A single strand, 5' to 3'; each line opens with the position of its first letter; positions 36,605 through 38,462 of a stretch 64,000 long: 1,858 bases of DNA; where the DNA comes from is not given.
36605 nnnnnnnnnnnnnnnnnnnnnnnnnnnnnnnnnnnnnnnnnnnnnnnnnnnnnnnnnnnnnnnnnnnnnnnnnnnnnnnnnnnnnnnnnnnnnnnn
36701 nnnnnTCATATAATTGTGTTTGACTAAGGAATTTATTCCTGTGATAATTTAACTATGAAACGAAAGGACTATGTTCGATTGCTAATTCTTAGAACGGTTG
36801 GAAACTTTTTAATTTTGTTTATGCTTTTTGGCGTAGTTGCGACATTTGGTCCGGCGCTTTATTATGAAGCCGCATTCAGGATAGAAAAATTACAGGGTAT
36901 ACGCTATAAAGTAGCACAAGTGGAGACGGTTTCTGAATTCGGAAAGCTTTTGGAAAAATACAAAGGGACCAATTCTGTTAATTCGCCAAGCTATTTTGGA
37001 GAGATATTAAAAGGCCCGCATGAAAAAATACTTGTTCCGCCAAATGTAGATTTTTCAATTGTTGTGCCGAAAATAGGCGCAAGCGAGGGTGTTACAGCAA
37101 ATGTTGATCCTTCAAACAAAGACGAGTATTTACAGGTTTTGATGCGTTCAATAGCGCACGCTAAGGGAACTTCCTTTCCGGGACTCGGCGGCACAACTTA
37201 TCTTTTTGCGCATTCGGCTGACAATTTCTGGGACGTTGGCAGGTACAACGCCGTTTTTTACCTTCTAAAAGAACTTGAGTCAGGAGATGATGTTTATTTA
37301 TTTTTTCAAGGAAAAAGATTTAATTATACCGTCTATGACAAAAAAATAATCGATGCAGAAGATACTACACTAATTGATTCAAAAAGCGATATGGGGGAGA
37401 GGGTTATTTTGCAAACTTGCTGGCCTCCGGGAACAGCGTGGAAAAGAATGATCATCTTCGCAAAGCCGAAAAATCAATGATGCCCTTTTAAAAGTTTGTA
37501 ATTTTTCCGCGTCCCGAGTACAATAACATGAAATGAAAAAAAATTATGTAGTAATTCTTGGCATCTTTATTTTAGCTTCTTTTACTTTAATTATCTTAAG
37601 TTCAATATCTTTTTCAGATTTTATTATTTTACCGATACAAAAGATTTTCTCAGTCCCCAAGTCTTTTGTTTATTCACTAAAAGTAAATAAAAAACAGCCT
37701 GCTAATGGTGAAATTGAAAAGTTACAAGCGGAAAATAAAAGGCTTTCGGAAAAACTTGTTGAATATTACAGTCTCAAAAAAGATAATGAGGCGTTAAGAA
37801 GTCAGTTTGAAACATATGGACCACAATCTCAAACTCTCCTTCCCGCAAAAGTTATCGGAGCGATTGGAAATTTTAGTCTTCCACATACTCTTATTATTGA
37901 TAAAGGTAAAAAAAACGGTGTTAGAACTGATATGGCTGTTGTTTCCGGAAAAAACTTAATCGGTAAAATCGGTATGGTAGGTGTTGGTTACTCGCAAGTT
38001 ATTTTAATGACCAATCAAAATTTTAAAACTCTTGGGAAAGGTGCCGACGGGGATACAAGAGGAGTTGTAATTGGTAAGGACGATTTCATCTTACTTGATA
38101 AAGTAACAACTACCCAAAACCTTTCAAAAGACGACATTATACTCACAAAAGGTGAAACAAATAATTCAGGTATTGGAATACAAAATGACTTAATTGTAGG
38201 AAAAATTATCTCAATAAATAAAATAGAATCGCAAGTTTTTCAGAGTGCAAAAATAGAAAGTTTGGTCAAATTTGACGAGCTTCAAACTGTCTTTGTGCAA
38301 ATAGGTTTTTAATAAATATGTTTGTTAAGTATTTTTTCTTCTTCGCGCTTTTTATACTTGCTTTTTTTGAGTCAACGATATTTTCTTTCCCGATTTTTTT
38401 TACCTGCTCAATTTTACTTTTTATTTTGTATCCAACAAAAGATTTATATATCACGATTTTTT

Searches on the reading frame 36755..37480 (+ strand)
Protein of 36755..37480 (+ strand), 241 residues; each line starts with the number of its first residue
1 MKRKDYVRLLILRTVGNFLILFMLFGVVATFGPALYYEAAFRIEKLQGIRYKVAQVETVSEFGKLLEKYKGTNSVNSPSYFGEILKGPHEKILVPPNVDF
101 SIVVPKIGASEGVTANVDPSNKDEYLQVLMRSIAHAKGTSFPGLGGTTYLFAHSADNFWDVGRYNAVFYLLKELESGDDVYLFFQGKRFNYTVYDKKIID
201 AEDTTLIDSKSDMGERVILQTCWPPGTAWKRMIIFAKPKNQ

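Call 60: search_protein_families(library=pfam, proteins=[window:36755-37480:+], max_evalue=0.001)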
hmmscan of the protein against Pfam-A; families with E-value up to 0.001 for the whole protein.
window:36755-37480:+ (241 aa): 1 family
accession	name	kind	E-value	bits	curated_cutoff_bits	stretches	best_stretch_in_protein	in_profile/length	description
PF04203.18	Sortase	-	9.5e-18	64.6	26.6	1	102-238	1-124/125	Sortase domain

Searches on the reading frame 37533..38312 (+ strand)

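Call 60: search_protein_families(library=pfam, proteins=[window:37533-38312:+], max_evalue=0.001)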
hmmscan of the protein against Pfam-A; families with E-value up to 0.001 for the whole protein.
window:37533-38312:+ (259 aa): 1 family
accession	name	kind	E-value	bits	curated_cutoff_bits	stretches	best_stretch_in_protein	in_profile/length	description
PF04085.20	MreC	-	2e-23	83.3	28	1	118-255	11-145/147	Rod shape-determining protein MreC, barrel core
